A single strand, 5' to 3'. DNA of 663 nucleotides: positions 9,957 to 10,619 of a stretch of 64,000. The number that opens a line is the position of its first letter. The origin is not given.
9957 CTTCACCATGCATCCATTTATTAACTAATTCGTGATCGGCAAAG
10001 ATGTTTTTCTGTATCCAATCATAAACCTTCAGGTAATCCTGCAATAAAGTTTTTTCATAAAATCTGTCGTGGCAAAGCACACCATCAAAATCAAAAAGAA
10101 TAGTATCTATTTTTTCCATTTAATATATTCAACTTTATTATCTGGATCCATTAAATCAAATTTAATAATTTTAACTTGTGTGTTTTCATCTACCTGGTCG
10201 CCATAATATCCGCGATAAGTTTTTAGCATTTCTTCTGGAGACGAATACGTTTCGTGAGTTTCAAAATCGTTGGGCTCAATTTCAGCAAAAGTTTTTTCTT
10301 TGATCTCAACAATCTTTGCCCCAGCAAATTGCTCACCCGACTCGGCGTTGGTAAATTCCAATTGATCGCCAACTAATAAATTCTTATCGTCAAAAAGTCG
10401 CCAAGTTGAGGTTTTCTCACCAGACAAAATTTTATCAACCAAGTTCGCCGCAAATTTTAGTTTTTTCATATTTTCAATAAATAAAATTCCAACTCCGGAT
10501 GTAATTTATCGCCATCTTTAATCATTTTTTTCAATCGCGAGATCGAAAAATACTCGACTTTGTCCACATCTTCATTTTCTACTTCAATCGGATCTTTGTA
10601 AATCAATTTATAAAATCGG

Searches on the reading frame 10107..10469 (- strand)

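Call 3: search_protein_families(library=pfam, proteins=[window:10107-10469:-], max_evalue=0.01)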
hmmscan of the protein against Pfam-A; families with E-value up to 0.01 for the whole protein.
window:10107-10469:- (120 aa): 2 families
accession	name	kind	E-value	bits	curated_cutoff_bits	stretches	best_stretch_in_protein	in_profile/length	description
PF04266.20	ASCH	-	1.7e-10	42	21.2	1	4-106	1-101/103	ASCH domain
PF12961.13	DUF3850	-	0.00096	19.7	22.9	1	2-53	2-53/77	Domain of unknown function (DUF3850)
